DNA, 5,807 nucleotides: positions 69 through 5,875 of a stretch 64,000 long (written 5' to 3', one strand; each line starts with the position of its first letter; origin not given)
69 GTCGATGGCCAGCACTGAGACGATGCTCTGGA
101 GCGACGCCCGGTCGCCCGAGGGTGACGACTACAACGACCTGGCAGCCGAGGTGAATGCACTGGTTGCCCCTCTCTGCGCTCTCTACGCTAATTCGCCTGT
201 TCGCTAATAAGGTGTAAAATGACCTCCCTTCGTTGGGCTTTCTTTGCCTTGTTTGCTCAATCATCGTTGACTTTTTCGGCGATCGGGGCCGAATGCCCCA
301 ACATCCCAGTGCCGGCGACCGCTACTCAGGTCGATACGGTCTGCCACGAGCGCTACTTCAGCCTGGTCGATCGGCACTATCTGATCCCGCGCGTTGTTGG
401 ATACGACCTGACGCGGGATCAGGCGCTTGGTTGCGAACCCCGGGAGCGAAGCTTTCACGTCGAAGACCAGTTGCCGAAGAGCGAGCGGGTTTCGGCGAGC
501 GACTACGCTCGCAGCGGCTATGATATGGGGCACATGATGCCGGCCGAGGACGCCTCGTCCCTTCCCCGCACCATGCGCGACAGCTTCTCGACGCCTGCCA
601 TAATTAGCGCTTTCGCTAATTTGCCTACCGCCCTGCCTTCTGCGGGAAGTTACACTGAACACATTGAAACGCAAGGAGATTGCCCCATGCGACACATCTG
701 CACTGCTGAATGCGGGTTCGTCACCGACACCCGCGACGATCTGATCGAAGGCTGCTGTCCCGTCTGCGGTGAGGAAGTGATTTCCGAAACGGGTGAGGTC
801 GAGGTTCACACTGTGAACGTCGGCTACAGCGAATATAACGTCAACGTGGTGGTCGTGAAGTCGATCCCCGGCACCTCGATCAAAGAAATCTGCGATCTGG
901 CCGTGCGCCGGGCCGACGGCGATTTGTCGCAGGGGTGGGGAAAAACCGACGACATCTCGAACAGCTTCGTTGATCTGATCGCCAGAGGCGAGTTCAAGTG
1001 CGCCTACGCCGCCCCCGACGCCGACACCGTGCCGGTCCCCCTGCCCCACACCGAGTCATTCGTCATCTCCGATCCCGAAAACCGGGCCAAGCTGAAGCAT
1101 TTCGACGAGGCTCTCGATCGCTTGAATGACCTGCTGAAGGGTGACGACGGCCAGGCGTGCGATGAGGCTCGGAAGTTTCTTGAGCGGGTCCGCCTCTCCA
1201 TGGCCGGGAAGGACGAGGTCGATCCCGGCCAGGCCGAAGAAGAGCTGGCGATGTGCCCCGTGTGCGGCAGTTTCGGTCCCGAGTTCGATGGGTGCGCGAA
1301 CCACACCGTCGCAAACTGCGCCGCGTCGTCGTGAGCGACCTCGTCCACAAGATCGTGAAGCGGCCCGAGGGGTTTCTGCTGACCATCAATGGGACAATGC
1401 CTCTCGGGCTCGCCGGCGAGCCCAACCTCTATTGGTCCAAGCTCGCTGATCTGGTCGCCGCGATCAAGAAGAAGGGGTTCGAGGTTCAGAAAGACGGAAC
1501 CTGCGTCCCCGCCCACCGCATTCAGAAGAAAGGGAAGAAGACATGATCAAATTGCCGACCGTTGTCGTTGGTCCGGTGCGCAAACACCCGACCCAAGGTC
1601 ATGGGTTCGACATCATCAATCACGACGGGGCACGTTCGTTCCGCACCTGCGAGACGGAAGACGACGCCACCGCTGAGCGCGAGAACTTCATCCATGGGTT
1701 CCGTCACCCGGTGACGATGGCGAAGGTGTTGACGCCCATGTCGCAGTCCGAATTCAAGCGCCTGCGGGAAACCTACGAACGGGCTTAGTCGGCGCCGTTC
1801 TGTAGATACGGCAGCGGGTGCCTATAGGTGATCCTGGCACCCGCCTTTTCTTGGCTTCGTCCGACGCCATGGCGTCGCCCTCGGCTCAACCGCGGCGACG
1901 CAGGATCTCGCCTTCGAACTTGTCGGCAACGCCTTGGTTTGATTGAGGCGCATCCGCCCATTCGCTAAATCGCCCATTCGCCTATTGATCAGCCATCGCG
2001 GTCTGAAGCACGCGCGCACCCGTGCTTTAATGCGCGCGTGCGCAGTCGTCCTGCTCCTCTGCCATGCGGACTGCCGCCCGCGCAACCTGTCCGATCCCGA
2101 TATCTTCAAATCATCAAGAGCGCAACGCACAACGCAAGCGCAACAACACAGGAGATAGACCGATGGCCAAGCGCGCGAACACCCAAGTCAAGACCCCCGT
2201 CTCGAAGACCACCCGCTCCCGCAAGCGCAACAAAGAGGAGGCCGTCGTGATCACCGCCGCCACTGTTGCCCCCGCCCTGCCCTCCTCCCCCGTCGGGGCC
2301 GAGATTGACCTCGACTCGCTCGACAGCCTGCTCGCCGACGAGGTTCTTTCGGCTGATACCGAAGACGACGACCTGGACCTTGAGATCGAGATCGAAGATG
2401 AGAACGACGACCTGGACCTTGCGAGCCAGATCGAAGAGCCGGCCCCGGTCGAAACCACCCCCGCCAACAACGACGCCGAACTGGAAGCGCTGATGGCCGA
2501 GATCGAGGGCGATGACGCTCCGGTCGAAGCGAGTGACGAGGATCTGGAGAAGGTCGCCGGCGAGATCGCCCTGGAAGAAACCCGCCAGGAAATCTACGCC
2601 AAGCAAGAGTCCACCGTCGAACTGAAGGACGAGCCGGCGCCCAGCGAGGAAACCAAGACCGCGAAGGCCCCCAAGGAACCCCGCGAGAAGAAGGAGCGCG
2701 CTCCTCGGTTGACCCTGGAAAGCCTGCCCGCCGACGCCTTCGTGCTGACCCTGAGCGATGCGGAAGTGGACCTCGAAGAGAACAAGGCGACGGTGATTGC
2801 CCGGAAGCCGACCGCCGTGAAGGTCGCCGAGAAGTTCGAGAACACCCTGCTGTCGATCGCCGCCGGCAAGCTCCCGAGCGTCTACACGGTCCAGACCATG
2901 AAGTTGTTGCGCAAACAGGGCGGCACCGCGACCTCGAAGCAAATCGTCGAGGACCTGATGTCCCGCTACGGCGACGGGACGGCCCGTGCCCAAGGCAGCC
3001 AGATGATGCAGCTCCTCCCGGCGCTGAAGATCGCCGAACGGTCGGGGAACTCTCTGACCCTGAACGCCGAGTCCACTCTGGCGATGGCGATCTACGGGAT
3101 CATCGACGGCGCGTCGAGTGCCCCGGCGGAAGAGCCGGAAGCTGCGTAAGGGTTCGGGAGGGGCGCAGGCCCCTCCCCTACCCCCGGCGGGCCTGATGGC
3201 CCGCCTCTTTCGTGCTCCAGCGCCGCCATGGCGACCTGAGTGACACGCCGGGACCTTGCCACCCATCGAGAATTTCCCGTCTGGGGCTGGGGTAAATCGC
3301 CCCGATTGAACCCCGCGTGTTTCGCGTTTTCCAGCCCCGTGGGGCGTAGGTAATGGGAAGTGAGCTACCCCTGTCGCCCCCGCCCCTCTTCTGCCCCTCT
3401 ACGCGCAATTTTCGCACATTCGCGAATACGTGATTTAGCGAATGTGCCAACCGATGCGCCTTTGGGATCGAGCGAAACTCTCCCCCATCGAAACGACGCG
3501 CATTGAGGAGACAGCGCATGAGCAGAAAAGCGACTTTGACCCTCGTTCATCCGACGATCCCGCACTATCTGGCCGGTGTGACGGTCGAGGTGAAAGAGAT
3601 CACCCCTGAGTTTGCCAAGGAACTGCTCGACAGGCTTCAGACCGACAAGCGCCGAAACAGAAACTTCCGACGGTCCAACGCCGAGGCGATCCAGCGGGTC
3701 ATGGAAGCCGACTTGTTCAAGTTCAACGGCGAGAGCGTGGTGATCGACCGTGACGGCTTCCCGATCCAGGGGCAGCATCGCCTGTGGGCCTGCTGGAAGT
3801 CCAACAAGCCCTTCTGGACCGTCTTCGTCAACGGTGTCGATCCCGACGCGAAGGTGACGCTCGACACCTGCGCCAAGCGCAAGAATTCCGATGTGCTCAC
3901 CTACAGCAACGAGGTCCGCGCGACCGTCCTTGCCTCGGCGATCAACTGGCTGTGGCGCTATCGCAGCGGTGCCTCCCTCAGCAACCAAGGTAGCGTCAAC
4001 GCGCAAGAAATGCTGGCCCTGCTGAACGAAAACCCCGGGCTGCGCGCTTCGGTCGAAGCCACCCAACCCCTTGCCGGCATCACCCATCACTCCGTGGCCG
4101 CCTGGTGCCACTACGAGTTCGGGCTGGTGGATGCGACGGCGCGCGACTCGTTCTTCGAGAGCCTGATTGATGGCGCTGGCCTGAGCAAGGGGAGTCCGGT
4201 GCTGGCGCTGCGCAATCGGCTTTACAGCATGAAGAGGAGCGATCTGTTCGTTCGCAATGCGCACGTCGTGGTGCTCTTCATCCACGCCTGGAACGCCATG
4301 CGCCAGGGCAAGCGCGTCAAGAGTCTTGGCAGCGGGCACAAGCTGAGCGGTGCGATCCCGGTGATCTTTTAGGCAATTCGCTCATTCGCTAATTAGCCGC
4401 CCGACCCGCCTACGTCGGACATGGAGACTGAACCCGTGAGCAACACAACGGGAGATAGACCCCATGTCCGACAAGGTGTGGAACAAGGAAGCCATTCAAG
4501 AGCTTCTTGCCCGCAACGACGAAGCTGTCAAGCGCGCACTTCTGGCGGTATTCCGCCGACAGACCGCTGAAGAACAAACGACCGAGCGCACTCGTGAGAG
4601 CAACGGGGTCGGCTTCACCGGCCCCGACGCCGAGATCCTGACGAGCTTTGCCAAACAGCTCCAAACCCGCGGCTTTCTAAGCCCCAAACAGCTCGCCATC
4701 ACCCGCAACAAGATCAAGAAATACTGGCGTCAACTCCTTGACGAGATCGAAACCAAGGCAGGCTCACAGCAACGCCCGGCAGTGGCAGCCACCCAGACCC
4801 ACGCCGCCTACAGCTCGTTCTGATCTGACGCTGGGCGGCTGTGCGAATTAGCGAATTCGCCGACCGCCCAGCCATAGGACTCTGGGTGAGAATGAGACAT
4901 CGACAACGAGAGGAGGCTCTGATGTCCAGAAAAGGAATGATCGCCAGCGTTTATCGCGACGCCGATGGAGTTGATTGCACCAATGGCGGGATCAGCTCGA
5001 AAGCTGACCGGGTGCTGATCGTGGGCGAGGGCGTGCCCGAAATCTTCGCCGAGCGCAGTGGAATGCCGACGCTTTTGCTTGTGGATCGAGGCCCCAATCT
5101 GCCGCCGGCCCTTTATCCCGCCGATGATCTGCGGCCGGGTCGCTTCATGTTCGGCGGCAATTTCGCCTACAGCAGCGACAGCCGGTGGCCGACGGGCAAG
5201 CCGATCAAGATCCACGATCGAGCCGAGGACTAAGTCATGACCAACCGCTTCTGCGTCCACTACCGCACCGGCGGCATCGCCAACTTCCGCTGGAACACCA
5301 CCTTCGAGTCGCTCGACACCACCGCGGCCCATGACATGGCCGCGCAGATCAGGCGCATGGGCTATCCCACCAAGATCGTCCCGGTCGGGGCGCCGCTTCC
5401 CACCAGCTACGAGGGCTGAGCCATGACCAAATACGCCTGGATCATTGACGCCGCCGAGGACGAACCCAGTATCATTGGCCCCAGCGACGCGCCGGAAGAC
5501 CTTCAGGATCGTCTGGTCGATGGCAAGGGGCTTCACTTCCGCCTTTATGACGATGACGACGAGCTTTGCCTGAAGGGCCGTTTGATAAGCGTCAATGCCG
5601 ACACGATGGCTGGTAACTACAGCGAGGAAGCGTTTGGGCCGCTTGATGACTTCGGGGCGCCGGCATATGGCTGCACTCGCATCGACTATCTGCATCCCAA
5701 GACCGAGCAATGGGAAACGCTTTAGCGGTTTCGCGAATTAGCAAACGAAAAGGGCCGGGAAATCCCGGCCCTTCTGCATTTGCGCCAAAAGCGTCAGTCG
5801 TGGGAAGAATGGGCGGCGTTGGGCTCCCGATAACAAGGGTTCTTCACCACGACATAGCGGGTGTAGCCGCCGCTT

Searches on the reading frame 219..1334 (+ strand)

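Call 33: search_protein_families(library=pfam, proteins=[window:219-1334:+], max_evalue=0.01)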
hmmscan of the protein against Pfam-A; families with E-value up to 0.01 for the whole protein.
window:219-1334:+ (371 aa): 1 family
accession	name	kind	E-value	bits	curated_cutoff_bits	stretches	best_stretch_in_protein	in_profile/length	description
PF01223.29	Endonuclease_NS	-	1.2e-09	38.7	23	1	37-124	15-104/223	DNA/RNA non-specific endonuclease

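Call 34: search_protein_families(library=phrogs, proteins=[window:219-1334:+], max_evalue=0.001)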
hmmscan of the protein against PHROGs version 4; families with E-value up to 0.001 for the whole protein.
window:219-1334:+ (371 aa): 2 families
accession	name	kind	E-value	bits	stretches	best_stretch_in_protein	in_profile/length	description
phrog_14168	-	DNA, RNA and nucleotide metabolism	1.4e-09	39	1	39-126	44-132/235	nuclease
phrog_29405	-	unknown function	8.9e-05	23.6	1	290-323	73-106/152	-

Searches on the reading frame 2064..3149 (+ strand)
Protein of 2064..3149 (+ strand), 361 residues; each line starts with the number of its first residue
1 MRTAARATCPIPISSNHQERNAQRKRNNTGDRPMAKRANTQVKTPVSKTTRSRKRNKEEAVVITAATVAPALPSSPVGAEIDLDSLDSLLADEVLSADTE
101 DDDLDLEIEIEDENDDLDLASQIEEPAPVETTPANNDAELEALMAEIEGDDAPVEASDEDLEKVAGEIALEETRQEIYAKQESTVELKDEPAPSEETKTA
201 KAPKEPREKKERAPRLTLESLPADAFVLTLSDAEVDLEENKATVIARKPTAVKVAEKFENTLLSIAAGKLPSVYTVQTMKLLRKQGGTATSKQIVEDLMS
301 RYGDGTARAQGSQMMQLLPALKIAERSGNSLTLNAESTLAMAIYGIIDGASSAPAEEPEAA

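Call 33: search_protein_families(library=pfam, proteins=[window:2064-3149:+], max_evalue=0.01)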
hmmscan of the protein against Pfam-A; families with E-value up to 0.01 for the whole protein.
window:2064-3149:+ (361 aa): 0 families

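Call 34: search_protein_families(library=phrogs, proteins=[window:2064-3149:+], max_evalue=0.001)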
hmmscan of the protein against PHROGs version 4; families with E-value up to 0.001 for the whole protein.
window:2064-3149:+ (361 aa): 2 families
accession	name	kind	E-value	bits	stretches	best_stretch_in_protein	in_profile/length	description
phrog_5235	-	unknown function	3.4e-29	103.4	1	108-340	37-264/274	-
phrog_3932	-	unknown function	1.7e-11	45.2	1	93-343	35-301/310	-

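Call 81: find_related_loci(query=A5, collection=viral_contigs, flank=10000)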
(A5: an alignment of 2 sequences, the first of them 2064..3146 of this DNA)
Query A5 (361 aa) in viral_contigs; peptide patterns used: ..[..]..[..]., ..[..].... (x = any residue, [..] = any of these).
247 stretches matched a pattern; 7 encode a relative of the query (tblastn E <= 1e-3); 7 distinct loci.
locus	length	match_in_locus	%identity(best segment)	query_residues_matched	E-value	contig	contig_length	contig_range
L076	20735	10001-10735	33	99-350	4e-27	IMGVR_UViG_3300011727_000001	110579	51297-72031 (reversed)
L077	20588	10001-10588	40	157-348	2e-25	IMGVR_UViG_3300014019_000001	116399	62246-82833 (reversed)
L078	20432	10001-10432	43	206-347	1e-20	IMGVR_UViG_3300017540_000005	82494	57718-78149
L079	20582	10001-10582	34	174-359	6e-20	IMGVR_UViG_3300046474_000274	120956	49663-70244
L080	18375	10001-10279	45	251-343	9e-12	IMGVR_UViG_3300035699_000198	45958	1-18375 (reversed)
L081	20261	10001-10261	42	253-339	2e-11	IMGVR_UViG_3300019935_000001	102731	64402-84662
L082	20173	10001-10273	40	253-343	5e-9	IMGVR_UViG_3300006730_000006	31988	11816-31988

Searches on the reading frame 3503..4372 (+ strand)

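Call 33: search_protein_families(library=pfam, proteins=[window:3503-4372:+], max_evalue=0.01)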
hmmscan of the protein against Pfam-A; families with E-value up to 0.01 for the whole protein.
window:3503-4372:+ (289 aa): 0 families

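Call 34: search_protein_families(library=phrogs, proteins=[window:3503-4372:+], max_evalue=0.001)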
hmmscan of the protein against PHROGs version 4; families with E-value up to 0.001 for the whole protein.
window:3503-4372:+ (289 aa): 1 family
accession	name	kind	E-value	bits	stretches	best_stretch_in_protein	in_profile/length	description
phrog_5931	-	unknown function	2.9e-42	146.1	1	26-275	8-262/282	-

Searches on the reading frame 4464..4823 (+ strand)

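Call 33: search_protein_families(library=pfam, proteins=[window:4464-4823:+], max_evalue=0.01)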
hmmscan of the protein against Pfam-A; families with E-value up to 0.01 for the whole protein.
window:4464-4823:+ (119 aa): 0 families

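Call 34: search_protein_families(library=phrogs, proteins=[window:4464-4823:+], max_evalue=0.001)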
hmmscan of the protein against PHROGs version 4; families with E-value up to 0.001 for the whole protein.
window:4464-4823:+ (119 aa): 1 family
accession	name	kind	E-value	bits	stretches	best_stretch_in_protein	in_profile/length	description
phrog_21015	-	unknown function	1.8e-33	115.9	1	1-93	4-96/103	-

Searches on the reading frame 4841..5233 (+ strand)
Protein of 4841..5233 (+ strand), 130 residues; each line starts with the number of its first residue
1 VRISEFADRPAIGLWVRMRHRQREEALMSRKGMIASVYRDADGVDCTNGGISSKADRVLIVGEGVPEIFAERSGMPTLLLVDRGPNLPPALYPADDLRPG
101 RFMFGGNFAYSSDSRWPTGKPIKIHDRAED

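Call 33: search_protein_families(library=pfam, proteins=[window:4841-5233:+], max_evalue=0.01)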
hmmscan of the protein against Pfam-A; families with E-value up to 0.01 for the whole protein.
window:4841-5233:+ (130 aa): 0 families

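Call 34: search_protein_families(library=phrogs, proteins=[window:4841-5233:+], max_evalue=0.001)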
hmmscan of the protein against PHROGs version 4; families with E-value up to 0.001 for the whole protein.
window:4841-5233:+ (130 aa): 1 family
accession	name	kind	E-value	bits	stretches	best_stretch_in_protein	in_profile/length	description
phrog_6045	-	unknown function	1.7e-09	38.7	1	31-116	9-107/132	-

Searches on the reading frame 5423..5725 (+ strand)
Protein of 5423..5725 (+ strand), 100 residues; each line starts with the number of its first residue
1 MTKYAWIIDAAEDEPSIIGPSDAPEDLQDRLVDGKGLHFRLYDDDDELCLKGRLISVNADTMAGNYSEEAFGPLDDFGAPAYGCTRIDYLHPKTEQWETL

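Call 33: search_protein_families(library=pfam, proteins=[window:5423-5725:+], max_evalue=0.01)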
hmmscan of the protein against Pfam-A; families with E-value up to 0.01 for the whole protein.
window:5423-5725:+ (100 aa): 0 families

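Call 34: search_protein_families(library=phrogs, proteins=[window:5423-5725:+], max_evalue=0.001)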
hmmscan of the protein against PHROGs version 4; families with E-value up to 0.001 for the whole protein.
window:5423-5725:+ (100 aa): 1 family
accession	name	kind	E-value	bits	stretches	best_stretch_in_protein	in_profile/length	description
phrog_12268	-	unknown function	1.8e-09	39.2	1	2-93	2-108/113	-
